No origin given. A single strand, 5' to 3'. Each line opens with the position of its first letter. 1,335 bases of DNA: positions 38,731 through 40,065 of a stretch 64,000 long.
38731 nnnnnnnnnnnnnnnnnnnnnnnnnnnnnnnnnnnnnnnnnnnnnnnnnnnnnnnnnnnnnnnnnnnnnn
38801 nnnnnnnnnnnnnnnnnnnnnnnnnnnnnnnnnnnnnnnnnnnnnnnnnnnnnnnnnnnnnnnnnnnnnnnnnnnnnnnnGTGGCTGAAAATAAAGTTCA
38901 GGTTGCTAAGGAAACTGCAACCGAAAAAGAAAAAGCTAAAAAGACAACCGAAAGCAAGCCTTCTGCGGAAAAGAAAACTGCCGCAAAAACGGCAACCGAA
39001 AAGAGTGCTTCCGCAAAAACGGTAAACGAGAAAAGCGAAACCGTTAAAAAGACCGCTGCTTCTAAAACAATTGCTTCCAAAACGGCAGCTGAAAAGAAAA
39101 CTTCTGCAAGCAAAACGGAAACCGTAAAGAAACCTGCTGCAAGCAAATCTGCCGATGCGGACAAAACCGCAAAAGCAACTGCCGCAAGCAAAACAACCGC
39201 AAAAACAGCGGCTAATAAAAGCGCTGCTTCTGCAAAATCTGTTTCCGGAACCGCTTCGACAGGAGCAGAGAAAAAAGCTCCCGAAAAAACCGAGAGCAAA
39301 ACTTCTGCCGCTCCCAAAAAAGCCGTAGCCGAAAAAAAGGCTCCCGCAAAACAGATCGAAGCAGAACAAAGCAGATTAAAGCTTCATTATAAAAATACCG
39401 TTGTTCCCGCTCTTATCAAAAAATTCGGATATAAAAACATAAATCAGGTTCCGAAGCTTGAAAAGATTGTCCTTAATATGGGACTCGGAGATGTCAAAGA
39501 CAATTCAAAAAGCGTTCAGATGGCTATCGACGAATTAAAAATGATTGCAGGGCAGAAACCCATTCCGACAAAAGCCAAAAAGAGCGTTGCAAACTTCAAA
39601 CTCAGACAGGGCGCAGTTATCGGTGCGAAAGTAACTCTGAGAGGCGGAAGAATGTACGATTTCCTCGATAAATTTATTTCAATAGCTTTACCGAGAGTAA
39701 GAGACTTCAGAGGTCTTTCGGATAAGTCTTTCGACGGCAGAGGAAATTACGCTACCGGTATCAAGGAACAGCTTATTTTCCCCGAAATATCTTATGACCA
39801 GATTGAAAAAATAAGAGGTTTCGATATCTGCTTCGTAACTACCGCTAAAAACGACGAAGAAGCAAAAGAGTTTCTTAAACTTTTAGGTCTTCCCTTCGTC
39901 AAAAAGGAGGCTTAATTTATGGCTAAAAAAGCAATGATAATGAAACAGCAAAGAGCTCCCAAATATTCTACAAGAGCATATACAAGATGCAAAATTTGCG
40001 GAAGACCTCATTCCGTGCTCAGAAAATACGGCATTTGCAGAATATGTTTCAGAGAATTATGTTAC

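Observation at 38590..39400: Low-complexity Lys/Ala/Thr-rich segment spanning the rplX-rplE junction extends both L24 and L5; L24 also gains a Cys4 motif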

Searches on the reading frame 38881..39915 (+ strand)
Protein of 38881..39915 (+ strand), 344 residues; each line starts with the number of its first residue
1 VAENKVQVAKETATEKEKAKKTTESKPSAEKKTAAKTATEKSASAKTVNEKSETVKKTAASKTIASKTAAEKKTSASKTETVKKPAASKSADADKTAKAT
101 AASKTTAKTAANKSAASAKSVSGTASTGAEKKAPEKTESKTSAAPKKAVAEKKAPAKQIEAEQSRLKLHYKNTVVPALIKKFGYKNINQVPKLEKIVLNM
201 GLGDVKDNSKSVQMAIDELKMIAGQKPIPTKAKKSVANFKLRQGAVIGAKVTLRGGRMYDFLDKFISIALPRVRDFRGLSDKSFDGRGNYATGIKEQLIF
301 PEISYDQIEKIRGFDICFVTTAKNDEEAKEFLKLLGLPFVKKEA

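Call 4: search_protein_families(library=pfam, proteins=[window:38881-39912:+], max_evalue=0.01)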
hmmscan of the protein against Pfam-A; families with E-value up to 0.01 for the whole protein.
window:38881-39912:+ (344 aa): 3 families
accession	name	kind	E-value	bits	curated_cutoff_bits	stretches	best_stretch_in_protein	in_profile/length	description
PF00673.26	Ribosomal_L5_C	-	2.1e-39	134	27.8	1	247-339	2-94/94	ribosomal L5P family C-terminus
PF00281.24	Ribosomal_L5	-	1.5e-24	86.4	34.9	1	186-242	1-57/57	Ribosomal protein L5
PF07382.16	HC2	-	9.6e-07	29.5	40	1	14-162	5-148/194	Histone H1-like nucleoprotein HC2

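Call 6: search_solved_structures(query=window:38881-39912:+, show_alignments=2)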
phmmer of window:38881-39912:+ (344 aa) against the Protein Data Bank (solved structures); distinct sequences matched with E-value up to 0.001: 122 (the best 60 are shown).
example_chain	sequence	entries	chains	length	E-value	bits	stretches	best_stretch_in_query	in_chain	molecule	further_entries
1iq4_A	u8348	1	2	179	2.5e-76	260.4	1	164-341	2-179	50S RIBOSOMAL PROTEIN L5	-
3j3v_F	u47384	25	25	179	6e-74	252.6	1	164-341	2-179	50S ribosomal protein L5 | 50S ribosomal protein uL5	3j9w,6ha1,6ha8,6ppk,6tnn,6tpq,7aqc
5njt_Z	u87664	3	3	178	8.8e-74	252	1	165-341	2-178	50S ribosomal protein L5 | Large ribosomal subunit protein uL5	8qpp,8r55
6htq_F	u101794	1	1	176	2.8e-73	250.4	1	165-339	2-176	50S ribosomal protein L5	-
5myj_BG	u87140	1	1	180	3.6e-71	243.5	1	164-341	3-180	50S ribosomal protein L5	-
7nhn_J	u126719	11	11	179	1.1e-70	241.9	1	164-341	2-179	50S ribosomal protein L5 | Large ribosomal subunit protein uL5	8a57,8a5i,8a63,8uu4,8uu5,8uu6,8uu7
7nhk_J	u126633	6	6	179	4.9e-70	239.7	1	164-341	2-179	50S ribosomal protein L5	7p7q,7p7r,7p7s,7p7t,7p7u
6o8w_F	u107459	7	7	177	1.6e-69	238.1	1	165-339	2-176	50S ribosomal protein L5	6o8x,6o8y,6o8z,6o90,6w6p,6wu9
4wce_D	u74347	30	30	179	1.8e-69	237.9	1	164-341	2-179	50S ribosomal protein L5 | Large ribosomal subunit protein uL5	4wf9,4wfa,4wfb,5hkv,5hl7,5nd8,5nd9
7jil_E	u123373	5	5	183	3e-68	233.9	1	164-341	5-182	50S ribosomal protein L5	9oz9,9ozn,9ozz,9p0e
6fxc_AF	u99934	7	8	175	4.3e-68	233.4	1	165-338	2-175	50S ribosomal protein L5 | Large ribosomal subunit protein uL5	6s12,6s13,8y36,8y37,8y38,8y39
6s0x_F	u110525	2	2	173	2.1e-67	231.1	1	169-338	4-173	50S ribosomal protein L5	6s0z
1nkw_D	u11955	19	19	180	6.8e-67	229.4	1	165-341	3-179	50S ribosomal protein L5 | ribosomal protein L5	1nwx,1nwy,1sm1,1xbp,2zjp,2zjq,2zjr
4v49_BD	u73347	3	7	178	1.5e-66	228.3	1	165-341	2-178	50S ribosomal protein L5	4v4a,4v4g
5dm6_D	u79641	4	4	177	2.2e-66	227.8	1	166-341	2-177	50S ribosomal protein L5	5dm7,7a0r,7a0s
7a18_D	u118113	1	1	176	4e-66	226.9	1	165-339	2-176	50S ribosomal protein L5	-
5li0_G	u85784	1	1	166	6.8e-66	226.2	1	171-332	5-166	50S ribosomal protein L5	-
5tcu_LK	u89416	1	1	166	1.4e-65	225.1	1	165-329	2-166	50S ribosomal protein L5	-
7aso_K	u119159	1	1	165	2.5e-65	224.3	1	165-329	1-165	50S ribosomal protein L5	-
6hma_F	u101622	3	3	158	6.3e-65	223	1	181-338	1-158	50S ribosomal protein L5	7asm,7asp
7ood_d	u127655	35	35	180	7.1e-65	222.8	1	164-341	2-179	50S ribosomal protein L5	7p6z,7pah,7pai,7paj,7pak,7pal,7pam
4v4i_E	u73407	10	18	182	1.2e-64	222.1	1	166-341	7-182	50S ribosomal protein L5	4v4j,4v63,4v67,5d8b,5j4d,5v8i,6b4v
4v7p_BF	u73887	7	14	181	1.2e-64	222.1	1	166-341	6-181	50S ribosomal protein L5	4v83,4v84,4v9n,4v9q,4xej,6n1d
10px_1G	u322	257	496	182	1.2e-64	222.1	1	166-341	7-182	50S ribosomal protein L5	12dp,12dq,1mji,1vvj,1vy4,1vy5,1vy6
4v68_BG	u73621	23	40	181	1.2e-64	222.1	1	166-341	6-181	50S ribosomal protein L5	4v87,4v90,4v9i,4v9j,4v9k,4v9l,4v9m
5ot7_j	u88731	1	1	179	1.2e-64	222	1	166-341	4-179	50S ribosomal protein L5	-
5ns4_A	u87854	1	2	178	2.7e-64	220.9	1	166-339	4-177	50S ribosomal protein L5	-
5ns3_A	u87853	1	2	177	2.9e-64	220.8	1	166-339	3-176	50S ribosomal protein L5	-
10qm_N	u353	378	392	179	8.9e-61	209.4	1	165-340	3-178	Large ribosomal subunit protein uL5 | 50S ribosomal protein L5 | 50S ribosomal protein L3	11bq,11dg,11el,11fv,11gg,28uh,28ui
2j28_F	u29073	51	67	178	1.1e-60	209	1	166-340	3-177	50S ribosomal protein L5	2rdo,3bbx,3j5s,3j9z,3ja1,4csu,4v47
4v4v_BD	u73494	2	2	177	1.6e-60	208.5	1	167-340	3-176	50S ribosomal protein L5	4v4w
8fmw_AG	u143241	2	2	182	1.8e-60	208.4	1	165-339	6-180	50S ribosomal protein L5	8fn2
23wi_F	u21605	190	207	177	2.2e-60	208.1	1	166-339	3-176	50S ribosomal protein L5 | 50S ribosomal protein uL5 | Large ribosomal subunit protein uL5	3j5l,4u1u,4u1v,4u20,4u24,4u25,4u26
4v61_BH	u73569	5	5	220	6.3e-60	206.6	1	160-340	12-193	Ribosomal Protein L5 | 50S ribosomal protein L5, chloroplastic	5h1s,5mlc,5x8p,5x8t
6eri_AF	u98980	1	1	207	2.4e-59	204.7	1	164-340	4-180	50S ribosomal protein L5, chloroplastic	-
8crx_f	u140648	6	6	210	1e-58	202.6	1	159-342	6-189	50S ribosomal protein L5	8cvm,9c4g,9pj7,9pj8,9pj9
7unr_F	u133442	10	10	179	2e-58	201.6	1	164-339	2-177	50S ribosomal protein L5 | Large ribosomal subunit protein uL5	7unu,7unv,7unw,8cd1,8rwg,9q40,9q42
6v39_F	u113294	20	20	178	2.2e-58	201.5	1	164-339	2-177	50S ribosomal protein L5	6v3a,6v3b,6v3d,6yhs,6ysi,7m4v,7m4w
6spd_F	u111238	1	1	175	8.4e-58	199.6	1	165-339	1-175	50S ribosomal protein L5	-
5o60_F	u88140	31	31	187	1.7e-57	198.6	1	163-340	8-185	50S ribosomal protein L5 | Large ribosomal subunit protein uL5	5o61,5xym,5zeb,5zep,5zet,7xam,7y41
6dzp_F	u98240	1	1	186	1.8e-57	198.5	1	163-340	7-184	50S ribosomal protein L5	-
6dzi_F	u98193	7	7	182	2.9e-57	197.8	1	165-340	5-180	50S ribosomal protein L5 | Large ribosomal subunit protein uL5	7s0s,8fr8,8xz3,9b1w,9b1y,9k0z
6spf_F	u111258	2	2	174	3.3e-57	197.7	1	165-335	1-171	50S ribosomal protein L5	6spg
5v7q_F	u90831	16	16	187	5.8e-57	196.8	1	162-340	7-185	50S ribosomal protein L5 | Large ribosomal subunit protein uL5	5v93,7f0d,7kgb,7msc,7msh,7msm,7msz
7sfr_F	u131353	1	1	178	2.8e-56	194.6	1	163-339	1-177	50S ribosomal protein L5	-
6spb_F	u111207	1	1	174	5.8e-56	193.6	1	165-335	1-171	50S ribosomal protein L5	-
6ywe_E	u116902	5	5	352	1.1e-17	68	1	186-340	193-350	Related to ribosomal protein L5, mitochondrial | 50S ribosomal protein L5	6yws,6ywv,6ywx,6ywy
1ffk_D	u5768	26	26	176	2.1e-17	67.1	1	189-318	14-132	RIBOSOMAL PROTEIN L5 | 50S RIBOSOMAL PROTEIN L5 | 50S ribosomal protein L5P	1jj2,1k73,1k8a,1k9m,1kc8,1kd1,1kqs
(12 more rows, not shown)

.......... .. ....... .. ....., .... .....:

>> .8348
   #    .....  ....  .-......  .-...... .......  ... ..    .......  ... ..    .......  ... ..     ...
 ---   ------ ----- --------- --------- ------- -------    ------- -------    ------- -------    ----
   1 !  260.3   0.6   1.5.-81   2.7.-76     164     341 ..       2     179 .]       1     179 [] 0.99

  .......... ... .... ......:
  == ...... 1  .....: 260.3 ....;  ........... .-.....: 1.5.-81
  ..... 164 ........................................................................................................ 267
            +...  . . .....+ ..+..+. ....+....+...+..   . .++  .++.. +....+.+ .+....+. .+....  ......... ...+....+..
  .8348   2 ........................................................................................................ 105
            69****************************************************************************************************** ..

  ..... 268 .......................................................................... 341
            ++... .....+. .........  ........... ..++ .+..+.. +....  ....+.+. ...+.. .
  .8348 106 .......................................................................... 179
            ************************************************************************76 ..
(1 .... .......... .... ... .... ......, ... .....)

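Call 8: find_encoding_contigs(protein=window:38881-39915:+, flank=3000, max_places=6)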
Protein window:38881-39915:+ (344 aa): 1 contig read that carries it; 1 place shown.
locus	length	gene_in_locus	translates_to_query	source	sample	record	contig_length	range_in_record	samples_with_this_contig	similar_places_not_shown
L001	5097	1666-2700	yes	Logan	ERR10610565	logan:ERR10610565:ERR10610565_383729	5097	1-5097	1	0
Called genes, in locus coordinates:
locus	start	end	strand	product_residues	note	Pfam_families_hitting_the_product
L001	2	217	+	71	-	?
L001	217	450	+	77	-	PF00831:Ribosomal_L29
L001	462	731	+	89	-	PF00366:Ribosomal_S17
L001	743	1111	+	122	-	PF00238:Ribosomal_L14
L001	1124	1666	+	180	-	PF00467:KOW (weak), PF17136:ribosomal_L24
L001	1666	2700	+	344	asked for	PF07382:HC2 (weak), PF00281:Ribosomal_L5, PF00673:Ribosomal_L5_C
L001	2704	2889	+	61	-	PF00253:Ribosomal_S14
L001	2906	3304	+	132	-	PF00410:Ribosomal_S8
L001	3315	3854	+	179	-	PF00347:Ribosomal_L6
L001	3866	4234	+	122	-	PF00861:Ribosomal_L18p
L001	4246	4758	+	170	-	PF00333:Ribosomal_S5, PF03719:Ribosomal_S5_C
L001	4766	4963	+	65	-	PF00327:Ribosomal_L30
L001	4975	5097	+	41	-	?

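Call 9: find_homologous_proteins(query=window:38881-39912:+, max_evalue=1e-10)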
Query window:38881-39912:+ (344 aa): 7998 proteins with E <= 1e-10 among 8000 candidates; the best 120 are listed.
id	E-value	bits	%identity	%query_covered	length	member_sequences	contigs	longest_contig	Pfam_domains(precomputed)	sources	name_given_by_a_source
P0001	8.0e-201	684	100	100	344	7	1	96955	PF00281.25,PF00673.27,PF07382.17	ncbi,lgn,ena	-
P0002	7.6e-177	605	93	100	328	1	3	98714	PF00281.25,PF00673.27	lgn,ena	-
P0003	4.2e-176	603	93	100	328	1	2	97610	PF00281.25,PF00673.27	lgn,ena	-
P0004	4.3e-176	603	93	100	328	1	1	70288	PF00281.25,PF00673.27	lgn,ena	-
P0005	5.8e-176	602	92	100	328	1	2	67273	PF00281.25,PF00673.27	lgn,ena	-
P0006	6.0e-176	602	93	100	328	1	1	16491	PF00281.25,PF00673.27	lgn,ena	-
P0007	2.9e-175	600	92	100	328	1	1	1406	PF00281.25,PF00673.27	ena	-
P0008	3.4e-175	600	92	100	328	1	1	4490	PF00281.25,PF00673.27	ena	-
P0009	5.1e-175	599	92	100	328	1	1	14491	PF00281.25,PF00673.27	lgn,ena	-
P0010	7.5e-175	599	92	100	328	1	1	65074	PF00281.25,PF00673.27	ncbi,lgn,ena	-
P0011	1.2e-173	595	91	100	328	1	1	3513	PF00281.25,PF00673.27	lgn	-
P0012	1.4e-172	591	91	100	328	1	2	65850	PF00281.25,PF00673.27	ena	-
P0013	2.6e-170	584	90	100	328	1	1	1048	PF00281.25,PF00673.27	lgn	-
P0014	3.0e-170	583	90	100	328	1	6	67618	PF00281.25,PF00673.27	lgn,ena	-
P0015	2.8e-157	541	84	100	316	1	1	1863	PF00281.25,PF00673.27,PF07382.17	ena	-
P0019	3.2e-144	498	76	100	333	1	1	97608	PF00281.25,PF00673.27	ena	-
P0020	1.0e-140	487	78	100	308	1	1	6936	PF00281.25,PF00673.27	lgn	-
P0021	2.5e-136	472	72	100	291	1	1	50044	PF00281.25,PF00673.27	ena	-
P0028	2.8e-107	377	70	82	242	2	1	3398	PF00281.25,PF00673.27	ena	-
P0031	3.0e-92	327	54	99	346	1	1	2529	PF00281.25,PF00673.27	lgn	-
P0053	4.8e-89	317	73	56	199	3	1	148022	PF00281.25,PF00673.27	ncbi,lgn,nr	ncbi:MAG: 50S ribosomal protein L5 [Clostridiaceae bacterium]|nr:50S ribosomal protein L5 [Clostridi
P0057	6.5e-89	317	75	51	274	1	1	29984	PF00281.25,PF00673.27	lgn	-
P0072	2.1e-88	315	73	51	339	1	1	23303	PF00281.25,PF00673.27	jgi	jgi:large subunit ribosomal protein L5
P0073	2.1e-88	315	77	53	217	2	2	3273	PF00281.25,PF00673.27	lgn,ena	-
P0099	1.1e-87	312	73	56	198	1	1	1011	PF00281.25,PF00673.27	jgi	jgi:large subunit ribosomal protein L5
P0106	1.4e-87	312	78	51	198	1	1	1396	PF00281.25,PF00673.27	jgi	jgi:large subunit ribosomal protein L5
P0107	1.5e-87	312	74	56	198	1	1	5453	PF00281.25,PF00673.27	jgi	jgi:Ribosomal protein L5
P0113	1.8e-87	312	73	56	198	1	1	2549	PF00281.25,PF00673.27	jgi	jgi:large subunit ribosomal protein L5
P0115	1.8e-87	312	72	58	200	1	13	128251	PF00281.25,PF00673.27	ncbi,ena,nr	ncbi:MAG: 50S ribosomal protein L5 [Clostridia bacterium]|nr:50S ribosomal protein L5 [Clostridia ba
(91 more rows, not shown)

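Call 13: find_related_loci(query=window:38881-39912:+, collection=genome_contigs, flank=4000)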
Query window:38881-39912:+ (344 aa) in genome_contigs; peptide patterns used: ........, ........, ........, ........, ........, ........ (x = any residue, [..] = any of these).
599 stretches matched a pattern (row limit reached: there are more); 220 encode a relative of the query (tblastn E <= 1e-3); the best 80 are kept; 80 distinct loci.
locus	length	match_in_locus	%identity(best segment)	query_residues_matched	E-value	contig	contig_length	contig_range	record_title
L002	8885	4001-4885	77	1-344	3e-159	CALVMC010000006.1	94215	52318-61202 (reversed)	MAG: uncultured Clostridia bacterium isolate BRZ_DF__bin54 genome assembly, contig: BRZ_DF__NODE_240_length_94215_cov_9.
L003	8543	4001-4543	77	161-341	1e-101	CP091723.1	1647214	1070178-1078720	MAG: Christensenella sp. isolate nC33_lr_bin.267.fa chromosome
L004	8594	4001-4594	75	149-341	1e-100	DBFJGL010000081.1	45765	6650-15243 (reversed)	MAG TPA_asm: Christensenellales bacterium isolate MAG8047 contig81, whole genome shotgun sequence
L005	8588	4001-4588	73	149-341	1e-100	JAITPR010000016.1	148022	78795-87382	MAG: Clostridiaceae bacterium isolate Pq454_bin33 k119_1002098, whole genome shotgun sequence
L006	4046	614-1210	73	143-341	4e-101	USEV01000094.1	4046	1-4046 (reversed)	uncultured Clostridiales bacterium isolate UMGS1656 genome assembly, contig: NODE_1910_length_4046_cov_4.109246, whole g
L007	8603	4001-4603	73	149-341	4e-100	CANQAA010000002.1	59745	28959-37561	MAG: uncultured Clostridia bacterium isolate Lapin-002__bin24 genome assembly, contig: Lapin-002__NODE_635_length_59745_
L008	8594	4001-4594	75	149-341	3e-100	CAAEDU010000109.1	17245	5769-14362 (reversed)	MAG TPA_asm: Clostridia bacterium, isolate HGM11451, WGS project CAAEDU010000000 data, contig: ERS396505_7_k85_191671, w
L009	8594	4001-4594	75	149-341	4e-100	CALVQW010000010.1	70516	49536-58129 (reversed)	MAG: uncultured Clostridia bacterium isolate BRZ_MP__bin75 genome assembly, contig: BRZ_MP__NODE_439_length_70516_cov_35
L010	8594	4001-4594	73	149-341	3e-100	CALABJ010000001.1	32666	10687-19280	MAG TPA_asm: uncultured Clostridia bacterium isolate SRR6425820_bin.124_CONCOCT_v1.1_MAG genome assembly, contig: ERZ176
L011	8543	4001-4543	77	161-341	1e-99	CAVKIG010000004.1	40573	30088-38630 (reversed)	bacterium isolate H07686-L1_cleanbin_000016 genome assembly, contig: Spades_H07686-L1_contig_399, whole genome shotgun s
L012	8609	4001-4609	72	137-341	1e-99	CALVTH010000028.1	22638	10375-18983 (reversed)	MAG: uncultured Clostridia bacterium isolate BRZ_LA__bin1 genome assembly, contig: BRZ_LA__NODE_1631_length_22638_cov_10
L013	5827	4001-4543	77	161-341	1e-99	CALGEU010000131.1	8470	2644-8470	MAG TPA_asm: uncultured Clostridia bacterium isolate SRR1747033_bin.3_CONCOCT_v1.1_MAG genome assembly, contig: ERZ80825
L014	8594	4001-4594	75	149-341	9e-100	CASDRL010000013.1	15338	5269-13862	uncultured Clostridia bacterium isolate SI.A15.metabat-bins.145 genome assembly, contig: SI.A15.metabat-bins.145.fa_k141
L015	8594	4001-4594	74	149-341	6e-100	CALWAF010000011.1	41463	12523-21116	MAG: uncultured Clostridia bacterium isolate BRZ_BI__bin75 genome assembly, contig: BRZ_BI__NODE_1162_length_41463_cov_8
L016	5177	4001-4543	78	161-341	6e-100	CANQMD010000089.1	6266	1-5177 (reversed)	MAG: uncultured Clostridia bacterium isolate Lapin-014__bin23 genome assembly, contig: Lapin-014__NODE_11172_length_6266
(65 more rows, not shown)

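Call 19: find_encoding_contigs(protein=P0002, flank=2500, max_places=1)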
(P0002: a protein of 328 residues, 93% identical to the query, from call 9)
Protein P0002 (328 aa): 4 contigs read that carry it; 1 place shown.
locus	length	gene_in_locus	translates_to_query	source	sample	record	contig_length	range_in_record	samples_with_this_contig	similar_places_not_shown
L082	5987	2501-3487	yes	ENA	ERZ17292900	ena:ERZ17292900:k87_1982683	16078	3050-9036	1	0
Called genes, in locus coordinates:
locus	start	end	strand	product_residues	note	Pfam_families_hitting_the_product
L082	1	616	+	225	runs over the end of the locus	PF07650:KH_2, PF05316:VAR1 (faint), PF00189:Ribosomal_S3_C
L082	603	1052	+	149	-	PF00252:Ribosomal_L16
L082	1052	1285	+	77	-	PF00831:Ribosomal_L29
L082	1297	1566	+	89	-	PF00366:Ribosomal_S17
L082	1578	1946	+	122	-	PF00238:Ribosomal_L14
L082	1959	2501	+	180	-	PF00467:KOW (weak), PF17136:ribosomal_L24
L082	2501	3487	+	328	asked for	PF00281:Ribosomal_L5, PF00673:Ribosomal_L5_C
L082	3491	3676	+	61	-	PF00253:Ribosomal_S14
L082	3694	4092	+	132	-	PF00410:Ribosomal_S8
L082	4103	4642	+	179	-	PF00347:Ribosomal_L6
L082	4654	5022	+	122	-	PF00861:Ribosomal_L18p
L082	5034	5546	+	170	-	PF00333:Ribosomal_S5, PF03719:Ribosomal_S5_C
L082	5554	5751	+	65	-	PF00327:Ribosomal_L30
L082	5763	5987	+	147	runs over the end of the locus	PF00828:Ribosomal_L27A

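Call 20: find_encoding_contigs(protein=P0019, flank=2500, max_places=1)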
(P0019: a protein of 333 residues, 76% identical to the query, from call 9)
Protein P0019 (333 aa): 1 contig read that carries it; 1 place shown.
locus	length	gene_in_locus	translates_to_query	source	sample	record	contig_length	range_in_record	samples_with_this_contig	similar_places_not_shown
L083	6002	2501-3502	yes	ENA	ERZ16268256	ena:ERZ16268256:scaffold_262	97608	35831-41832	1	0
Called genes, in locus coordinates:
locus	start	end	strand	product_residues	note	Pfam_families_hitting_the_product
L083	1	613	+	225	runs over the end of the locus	PF07650:KH_2, PF05316:VAR1 (faint), PF00189:Ribosomal_S3_C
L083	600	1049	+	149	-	PF00252:Ribosomal_L16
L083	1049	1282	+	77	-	PF00831:Ribosomal_L29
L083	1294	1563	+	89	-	PF00366:Ribosomal_S17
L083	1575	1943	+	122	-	PF00238:Ribosomal_L14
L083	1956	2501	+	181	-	PF00467:KOW (weak), PF17136:ribosomal_L24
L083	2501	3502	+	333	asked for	PF00281:Ribosomal_L5, PF00673:Ribosomal_L5_C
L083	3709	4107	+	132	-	PF00410:Ribosomal_S8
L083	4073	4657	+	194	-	PF00347:Ribosomal_L6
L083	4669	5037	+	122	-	PF00861:Ribosomal_L18p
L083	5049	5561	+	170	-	PF00333:Ribosomal_S5, PF03719:Ribosomal_S5_C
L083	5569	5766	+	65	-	PF00327:Ribosomal_L30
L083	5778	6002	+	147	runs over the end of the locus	PF00828:Ribosomal_L27A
